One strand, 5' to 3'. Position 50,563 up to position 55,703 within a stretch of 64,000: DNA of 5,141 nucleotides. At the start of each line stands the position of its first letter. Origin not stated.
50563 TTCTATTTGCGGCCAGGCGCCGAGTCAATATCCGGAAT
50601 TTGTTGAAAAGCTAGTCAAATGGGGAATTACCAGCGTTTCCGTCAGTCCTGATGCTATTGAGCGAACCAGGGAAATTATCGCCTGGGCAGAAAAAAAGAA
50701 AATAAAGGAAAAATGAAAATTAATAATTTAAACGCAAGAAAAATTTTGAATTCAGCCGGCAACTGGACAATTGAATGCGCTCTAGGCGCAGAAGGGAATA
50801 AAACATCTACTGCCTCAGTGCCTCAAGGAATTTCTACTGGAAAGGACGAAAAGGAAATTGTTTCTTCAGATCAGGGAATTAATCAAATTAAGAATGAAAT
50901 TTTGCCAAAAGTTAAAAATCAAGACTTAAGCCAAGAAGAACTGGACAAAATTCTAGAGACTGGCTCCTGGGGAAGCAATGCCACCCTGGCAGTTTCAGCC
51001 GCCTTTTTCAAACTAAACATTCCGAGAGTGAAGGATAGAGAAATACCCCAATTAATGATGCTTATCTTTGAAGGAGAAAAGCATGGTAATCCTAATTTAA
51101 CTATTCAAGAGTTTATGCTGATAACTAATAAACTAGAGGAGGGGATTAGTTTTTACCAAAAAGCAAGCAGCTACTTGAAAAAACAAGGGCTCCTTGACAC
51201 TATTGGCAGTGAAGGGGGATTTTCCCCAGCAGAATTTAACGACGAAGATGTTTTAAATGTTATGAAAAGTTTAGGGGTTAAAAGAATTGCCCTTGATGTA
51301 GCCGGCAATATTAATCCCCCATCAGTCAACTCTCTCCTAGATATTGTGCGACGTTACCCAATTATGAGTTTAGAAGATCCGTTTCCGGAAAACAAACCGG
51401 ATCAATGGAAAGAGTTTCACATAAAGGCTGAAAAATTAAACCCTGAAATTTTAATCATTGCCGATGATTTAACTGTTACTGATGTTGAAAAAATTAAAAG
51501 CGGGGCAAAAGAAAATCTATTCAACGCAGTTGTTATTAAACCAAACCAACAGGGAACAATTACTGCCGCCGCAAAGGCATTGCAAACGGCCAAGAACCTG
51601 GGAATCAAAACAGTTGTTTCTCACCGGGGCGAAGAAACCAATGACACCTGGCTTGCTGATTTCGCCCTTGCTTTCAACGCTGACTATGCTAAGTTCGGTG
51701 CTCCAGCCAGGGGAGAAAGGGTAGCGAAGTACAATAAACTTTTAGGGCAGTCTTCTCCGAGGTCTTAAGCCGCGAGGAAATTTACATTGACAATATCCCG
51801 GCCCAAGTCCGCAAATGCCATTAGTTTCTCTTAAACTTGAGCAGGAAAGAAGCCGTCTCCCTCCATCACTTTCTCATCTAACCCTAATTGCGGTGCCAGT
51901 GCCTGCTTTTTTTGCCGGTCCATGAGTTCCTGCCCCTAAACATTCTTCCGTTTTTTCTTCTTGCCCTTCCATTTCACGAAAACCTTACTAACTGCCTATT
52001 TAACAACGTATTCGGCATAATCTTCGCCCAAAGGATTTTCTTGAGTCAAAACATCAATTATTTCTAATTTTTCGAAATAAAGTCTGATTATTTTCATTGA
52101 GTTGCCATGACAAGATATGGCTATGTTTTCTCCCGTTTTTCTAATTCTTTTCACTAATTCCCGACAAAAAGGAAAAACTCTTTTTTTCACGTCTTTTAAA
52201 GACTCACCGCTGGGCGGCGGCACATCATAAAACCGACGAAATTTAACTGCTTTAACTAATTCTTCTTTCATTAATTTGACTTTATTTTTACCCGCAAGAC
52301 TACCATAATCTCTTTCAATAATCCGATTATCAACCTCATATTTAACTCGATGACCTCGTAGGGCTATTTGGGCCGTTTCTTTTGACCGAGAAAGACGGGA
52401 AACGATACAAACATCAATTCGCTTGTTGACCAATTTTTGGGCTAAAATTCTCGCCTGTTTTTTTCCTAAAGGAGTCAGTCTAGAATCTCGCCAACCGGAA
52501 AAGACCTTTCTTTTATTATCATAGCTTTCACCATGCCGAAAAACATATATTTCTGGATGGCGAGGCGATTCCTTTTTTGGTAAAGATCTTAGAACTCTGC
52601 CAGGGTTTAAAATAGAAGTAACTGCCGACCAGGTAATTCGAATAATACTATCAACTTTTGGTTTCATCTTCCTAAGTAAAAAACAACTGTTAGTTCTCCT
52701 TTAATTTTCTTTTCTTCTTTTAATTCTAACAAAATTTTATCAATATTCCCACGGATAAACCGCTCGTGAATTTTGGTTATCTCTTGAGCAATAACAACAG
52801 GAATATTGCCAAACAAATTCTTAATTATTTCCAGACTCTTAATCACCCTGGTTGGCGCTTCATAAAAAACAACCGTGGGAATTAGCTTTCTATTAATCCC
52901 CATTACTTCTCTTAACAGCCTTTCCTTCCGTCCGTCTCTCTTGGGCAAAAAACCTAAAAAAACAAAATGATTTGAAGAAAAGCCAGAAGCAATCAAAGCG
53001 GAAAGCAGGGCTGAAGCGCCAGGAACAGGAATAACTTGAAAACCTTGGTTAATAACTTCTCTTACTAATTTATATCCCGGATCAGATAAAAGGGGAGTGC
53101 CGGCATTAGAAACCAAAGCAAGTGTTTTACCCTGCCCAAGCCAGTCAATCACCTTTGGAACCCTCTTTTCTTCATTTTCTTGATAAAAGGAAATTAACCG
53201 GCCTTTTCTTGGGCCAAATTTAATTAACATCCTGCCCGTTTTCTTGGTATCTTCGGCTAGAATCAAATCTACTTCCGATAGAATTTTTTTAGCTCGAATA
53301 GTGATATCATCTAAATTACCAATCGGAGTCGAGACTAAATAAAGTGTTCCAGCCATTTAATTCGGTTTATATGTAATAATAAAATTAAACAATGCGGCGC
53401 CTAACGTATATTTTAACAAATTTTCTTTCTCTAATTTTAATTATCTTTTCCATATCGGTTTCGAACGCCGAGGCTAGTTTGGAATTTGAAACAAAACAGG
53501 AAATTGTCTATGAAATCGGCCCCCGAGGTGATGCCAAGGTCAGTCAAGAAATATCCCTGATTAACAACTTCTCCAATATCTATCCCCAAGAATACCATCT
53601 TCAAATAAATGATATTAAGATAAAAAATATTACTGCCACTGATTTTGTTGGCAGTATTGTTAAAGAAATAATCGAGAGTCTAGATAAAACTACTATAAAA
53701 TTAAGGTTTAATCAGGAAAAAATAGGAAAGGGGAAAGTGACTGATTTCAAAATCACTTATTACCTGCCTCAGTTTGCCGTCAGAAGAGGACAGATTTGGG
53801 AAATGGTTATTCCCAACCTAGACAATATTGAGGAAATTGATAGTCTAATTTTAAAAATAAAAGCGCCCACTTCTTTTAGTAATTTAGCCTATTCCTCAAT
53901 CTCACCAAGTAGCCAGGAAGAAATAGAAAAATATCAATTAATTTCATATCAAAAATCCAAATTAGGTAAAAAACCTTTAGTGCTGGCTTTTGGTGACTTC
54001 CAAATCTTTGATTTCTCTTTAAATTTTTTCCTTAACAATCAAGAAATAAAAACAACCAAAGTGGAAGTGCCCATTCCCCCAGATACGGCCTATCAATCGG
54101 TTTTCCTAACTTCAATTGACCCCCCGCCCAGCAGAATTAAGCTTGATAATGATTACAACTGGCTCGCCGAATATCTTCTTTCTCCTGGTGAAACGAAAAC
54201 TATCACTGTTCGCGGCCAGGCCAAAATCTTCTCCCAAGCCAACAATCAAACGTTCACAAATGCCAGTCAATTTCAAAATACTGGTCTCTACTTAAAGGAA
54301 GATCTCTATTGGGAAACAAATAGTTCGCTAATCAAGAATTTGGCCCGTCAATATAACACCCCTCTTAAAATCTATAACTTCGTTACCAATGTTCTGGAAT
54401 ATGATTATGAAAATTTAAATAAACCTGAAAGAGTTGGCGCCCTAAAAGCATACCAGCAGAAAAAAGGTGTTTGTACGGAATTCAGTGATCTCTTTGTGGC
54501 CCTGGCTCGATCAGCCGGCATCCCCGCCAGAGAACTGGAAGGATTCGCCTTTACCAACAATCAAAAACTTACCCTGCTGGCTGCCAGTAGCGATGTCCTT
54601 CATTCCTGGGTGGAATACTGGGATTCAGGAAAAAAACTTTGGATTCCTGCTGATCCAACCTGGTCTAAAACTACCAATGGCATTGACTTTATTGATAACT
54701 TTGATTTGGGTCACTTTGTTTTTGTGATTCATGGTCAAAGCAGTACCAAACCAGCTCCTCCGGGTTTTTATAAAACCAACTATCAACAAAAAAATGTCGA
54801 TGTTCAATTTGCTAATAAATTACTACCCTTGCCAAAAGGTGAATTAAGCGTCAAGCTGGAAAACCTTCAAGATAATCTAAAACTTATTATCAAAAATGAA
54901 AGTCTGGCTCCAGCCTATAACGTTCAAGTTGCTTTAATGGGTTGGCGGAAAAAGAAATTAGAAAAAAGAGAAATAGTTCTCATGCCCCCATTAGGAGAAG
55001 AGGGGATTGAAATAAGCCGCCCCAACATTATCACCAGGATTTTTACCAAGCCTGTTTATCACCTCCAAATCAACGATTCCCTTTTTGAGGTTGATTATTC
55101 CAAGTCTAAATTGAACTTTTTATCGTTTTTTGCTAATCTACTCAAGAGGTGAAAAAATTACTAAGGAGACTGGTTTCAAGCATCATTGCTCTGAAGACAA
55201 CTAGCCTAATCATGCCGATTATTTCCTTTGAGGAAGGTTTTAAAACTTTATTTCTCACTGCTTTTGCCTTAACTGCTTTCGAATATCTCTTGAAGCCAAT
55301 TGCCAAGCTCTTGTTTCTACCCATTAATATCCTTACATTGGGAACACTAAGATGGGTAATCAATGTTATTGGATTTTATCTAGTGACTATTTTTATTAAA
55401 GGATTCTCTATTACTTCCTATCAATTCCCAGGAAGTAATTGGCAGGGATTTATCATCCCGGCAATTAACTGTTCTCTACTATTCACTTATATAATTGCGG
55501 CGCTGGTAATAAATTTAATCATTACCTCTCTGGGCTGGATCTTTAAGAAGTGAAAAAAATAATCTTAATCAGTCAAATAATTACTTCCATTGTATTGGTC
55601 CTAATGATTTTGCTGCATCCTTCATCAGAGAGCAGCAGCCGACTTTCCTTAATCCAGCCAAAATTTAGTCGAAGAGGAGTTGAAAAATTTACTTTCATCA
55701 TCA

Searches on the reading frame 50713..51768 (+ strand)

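Call 45: search_protein_families(library=pfam, proteins=[window:50713-51768:+], max_evalue=0.0001)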
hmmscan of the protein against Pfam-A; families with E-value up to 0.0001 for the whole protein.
window:50713-51768:+ (351 aa): 3 families
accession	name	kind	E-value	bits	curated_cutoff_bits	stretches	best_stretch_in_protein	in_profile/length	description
PF00113.28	Enolase_C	-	1.9e-42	146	21.5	1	208-344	142-275/296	Enolase, C-terminal TIM barrel domain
PF03952.21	Enolase_N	-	7.3e-11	42.8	35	1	3-100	1-117/131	Enolase, N-terminal domain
PF13378.12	MR_MLE_C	-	6e-05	23.3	29.4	1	182-302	36-152/219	Enolase C-terminal domain-like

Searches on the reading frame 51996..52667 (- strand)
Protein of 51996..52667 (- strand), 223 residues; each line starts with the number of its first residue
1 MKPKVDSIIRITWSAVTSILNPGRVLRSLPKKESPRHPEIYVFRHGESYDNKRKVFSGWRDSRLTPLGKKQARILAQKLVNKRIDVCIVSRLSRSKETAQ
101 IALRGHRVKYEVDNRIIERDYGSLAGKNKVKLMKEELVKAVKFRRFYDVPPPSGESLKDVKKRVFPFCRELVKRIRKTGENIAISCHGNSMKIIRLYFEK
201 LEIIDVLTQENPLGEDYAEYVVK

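Call 45: search_protein_families(library=pfam, proteins=[window:51996-52667:-], max_evalue=0.0001)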
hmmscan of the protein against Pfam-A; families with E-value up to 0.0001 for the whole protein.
window:51996-52667:- (223 aa): 1 family
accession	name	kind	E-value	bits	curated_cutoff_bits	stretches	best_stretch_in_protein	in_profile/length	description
PF00300.27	His_Phos_1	-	1.7e-35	122.9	21.7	1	40-203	1-163/194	Histidine phosphatase superfamily (branch 1)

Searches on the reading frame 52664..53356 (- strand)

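Call 45: search_protein_families(library=pfam, proteins=[window:52664-53356:-], max_evalue=0.0001)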
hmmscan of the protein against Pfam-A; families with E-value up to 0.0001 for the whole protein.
window:52664-53356:- (230 aa): 1 family
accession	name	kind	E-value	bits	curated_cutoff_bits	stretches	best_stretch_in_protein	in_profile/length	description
PF00590.25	TP_methylase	-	8.4e-27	94.9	27.8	1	4-208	1-211/212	Tetrapyrrole (Corrin/Porphyrin) Methylases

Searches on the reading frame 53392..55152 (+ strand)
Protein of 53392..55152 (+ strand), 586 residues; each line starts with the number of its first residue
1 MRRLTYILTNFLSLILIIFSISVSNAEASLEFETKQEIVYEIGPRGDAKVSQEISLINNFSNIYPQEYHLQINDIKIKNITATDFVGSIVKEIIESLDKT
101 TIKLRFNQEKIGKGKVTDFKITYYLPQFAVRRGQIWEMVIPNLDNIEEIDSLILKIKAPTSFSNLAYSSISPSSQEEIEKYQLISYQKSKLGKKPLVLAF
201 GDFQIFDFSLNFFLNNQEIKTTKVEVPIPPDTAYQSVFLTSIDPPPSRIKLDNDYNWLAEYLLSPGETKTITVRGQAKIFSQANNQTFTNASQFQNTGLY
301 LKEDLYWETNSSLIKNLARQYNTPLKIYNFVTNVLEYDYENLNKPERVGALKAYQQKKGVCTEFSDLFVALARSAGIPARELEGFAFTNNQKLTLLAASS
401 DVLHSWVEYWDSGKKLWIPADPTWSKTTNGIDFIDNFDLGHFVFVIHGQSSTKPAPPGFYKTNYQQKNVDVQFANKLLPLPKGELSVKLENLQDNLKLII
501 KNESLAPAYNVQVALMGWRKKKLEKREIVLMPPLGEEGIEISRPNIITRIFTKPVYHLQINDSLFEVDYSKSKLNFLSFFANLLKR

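Call 45: search_protein_families(library=pfam, proteins=[window:53392-55152:+], max_evalue=0.0001)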
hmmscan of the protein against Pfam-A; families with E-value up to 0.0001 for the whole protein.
window:53392-55152:+ (586 aa): 1 family
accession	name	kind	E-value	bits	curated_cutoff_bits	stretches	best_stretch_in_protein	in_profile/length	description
PF01841.26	Transglut_core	-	1.7e-20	73.7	23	1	314-422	8-108/108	Transglutaminase-like superfamily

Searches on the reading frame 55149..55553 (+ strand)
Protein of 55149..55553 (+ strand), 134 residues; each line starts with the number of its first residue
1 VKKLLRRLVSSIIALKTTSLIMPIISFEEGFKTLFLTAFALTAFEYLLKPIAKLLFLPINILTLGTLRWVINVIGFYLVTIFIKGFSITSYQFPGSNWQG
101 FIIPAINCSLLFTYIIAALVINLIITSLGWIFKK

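Call 45: search_protein_families(library=pfam, proteins=[window:55149-55553:+], max_evalue=0.0001)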
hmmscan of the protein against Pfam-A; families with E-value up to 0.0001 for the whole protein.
window:55149-55553:+ (134 aa): 1 family
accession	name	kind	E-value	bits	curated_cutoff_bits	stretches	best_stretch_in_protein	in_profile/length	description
PF04020.18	Phage_holin_4_2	-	3.9e-15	56.8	28.8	1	3-90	2-88/105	Mycobacterial 4 TMS phage holin, superfamily IV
